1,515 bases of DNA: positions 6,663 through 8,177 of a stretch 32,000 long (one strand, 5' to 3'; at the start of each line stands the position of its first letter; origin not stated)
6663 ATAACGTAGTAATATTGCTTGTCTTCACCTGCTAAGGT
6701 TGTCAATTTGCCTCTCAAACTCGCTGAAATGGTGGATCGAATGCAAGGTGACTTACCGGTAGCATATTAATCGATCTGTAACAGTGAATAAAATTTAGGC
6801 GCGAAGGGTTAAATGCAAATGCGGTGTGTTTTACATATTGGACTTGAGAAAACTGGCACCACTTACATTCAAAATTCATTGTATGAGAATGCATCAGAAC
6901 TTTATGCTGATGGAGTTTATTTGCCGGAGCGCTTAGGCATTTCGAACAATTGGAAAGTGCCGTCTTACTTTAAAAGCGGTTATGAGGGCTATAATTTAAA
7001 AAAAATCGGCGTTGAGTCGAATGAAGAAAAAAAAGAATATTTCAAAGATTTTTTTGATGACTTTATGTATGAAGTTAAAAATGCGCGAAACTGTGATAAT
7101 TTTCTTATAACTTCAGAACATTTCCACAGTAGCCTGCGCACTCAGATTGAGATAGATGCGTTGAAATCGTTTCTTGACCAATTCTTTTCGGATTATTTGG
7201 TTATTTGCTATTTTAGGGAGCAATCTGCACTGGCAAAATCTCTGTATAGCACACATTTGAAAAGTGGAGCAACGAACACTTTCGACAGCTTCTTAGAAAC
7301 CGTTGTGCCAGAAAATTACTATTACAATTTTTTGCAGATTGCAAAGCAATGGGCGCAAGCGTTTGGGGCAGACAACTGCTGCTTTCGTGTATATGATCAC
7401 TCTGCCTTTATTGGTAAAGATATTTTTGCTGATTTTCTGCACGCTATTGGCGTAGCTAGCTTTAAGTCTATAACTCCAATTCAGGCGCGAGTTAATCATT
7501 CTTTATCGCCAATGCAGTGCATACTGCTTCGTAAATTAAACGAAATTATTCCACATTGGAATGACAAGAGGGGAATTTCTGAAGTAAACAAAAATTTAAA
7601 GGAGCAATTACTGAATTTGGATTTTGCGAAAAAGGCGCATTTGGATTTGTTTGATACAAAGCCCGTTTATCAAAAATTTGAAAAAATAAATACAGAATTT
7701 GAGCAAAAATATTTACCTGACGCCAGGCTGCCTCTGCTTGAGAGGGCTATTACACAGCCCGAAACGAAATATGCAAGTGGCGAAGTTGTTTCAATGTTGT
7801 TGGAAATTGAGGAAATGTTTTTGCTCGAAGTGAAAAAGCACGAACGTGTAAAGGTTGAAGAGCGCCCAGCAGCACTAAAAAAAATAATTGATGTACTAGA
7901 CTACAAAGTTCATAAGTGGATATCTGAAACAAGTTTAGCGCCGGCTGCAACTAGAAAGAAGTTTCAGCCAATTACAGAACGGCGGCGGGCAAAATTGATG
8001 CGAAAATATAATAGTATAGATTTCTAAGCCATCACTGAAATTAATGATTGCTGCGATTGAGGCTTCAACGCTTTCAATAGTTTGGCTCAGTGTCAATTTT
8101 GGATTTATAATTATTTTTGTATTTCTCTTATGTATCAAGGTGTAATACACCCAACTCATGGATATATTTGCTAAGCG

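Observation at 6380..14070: Four copies of a 21-nt palindrome partition the island into gene modules, with flipped central-base polarity and a linked SD-ATG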

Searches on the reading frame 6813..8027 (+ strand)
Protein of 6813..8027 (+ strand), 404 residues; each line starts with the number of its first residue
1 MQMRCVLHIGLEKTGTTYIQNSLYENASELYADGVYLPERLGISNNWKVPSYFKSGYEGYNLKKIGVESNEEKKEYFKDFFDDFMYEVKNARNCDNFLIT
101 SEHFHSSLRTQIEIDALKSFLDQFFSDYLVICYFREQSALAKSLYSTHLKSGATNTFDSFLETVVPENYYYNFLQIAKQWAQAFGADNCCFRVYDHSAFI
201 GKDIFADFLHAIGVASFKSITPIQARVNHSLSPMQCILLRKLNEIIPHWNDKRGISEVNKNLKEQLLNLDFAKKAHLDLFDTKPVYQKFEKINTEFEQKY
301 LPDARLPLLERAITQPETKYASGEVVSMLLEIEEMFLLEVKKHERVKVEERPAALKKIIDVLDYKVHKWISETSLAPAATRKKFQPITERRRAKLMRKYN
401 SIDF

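Call 9: search_protein_families(library=pfam, proteins=[window:6813-8027:+], max_evalue=0.01)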
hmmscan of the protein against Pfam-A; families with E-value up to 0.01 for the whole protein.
window:6813-8027:+ (404 aa): 0 families

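Call 10: search_protein_families(library=padloc, proteins=[window:6813-8027:+], max_evalue=0.01)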
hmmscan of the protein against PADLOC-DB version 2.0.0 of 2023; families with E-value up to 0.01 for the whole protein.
window:6813-8027:+ (404 aa): 0 families

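Call 11: search_protein_families(library=ncbifam, proteins=[window:6813-8027:+], max_evalue=0.01)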
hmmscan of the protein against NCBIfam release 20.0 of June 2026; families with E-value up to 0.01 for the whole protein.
window:6813-8027:+ (404 aa): 0 families

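Call 12: search_protein_families(library=phrogs, proteins=[window:6813-8027:+], max_evalue=0.01)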
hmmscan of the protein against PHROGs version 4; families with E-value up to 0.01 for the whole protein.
window:6813-8027:+ (404 aa): 0 families

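Call 71: find_homologous_proteins(query=window:6813-8027:+, max_evalue=0.00001)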
Query window:6813-8027:+ (404 aa): 66 proteins with E <= 0.00001 among 5411 candidates.
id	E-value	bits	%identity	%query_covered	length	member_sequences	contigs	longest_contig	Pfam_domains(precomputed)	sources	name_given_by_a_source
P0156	3.3e-270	914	100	100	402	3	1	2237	-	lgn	-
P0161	2.4e-87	312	40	98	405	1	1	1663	-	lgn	-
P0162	1.4e-83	299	39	99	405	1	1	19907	-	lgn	-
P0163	6.7e-79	284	40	98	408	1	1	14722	-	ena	-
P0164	1.7e-76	276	38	97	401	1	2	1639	-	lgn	-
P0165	1.4e-75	273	38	98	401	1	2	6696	-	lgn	-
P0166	6.3e-72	261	38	91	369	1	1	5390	-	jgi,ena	-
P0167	2.3e-64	236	38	84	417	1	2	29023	-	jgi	-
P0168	6.4e-64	234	40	86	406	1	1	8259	-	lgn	-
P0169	1.2e-62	230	39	84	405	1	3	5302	-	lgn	-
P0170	1.1e-60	224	38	84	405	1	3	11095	-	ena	-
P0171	1.3e-60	224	39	72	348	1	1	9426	-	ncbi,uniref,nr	ncbi:hypothetical protein DZD18_12040 [Rhodobacteraceae bacterium W635]|uniref:hypothetical protein 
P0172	3.6e-60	222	38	88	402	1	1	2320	-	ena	-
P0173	4.4e-59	219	37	86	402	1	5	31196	-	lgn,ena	-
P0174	1.5e-58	217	38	81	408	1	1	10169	-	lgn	-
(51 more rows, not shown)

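Call 72: find_encoding_contigs(protein=P0162, flank=8000, max_places=2)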
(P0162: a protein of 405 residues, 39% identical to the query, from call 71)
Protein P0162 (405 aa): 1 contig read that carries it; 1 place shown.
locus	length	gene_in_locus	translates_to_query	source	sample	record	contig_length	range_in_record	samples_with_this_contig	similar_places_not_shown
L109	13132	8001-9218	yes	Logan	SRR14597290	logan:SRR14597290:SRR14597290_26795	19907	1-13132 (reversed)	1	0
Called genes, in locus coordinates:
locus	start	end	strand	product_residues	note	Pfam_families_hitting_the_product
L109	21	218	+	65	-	-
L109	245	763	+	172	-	-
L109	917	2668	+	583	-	PF00664:ABC_membrane, PF13481:AAA_25 (faint), PF00005:ABC_tran, PF02463:SMC_N (faint), PF13304:AAA_21 (faint)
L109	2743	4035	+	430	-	PF25919:BSH_CusB (faint), PF00364:Biotin_lipoyl (faint), PF25984:BSH_YknX (faint), PF25994:HH_AprE, PF26002:Beta-barrel_AprE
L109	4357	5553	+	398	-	-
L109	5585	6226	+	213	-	PF03567:Sulfotransfer_2 (weak)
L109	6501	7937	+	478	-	PF00534:Glycos_transf_1, PF13692:Glyco_trans_1_4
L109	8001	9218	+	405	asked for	-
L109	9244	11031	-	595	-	PF00664:ABC_membrane, PF00005:ABC_tran, PF02463:SMC_N (weak)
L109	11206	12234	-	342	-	PF10134:RPA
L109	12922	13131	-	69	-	?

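Call 73: find_encoding_contigs(protein=P0163, flank=8000, max_places=2)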
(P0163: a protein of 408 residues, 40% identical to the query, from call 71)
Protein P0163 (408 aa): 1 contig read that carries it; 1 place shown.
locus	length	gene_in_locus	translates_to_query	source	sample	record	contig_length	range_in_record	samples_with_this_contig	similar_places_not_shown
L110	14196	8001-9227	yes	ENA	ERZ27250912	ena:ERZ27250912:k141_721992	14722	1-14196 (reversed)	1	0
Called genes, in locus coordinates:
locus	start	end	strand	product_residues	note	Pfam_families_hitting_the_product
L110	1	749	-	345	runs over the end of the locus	PF01212:Beta_elim_lyase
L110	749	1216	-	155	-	PF03692:CxxCxxCC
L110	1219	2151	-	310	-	PF06574:FAD_syn, PF01687:Flavokinase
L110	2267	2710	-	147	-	PF01575:MaoC_dehydratas, PF13452:FAS1_DH_region (weak)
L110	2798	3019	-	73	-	-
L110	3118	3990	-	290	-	PF00702:Hydrolase, PF13344:Hydrolase_6, PF13242:Hydrolase_like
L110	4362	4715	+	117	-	-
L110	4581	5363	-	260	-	PF01368:DHH, PF02833:DHHA2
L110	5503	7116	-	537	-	-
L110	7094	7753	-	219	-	PF00005:ABC_tran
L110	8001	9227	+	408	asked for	-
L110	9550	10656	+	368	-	PF00005:ABC_tran, PF08402:TOBE_2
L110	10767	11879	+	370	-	PF13416:SBP_bac_8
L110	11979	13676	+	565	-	PF00528:BPD_transp_1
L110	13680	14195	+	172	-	?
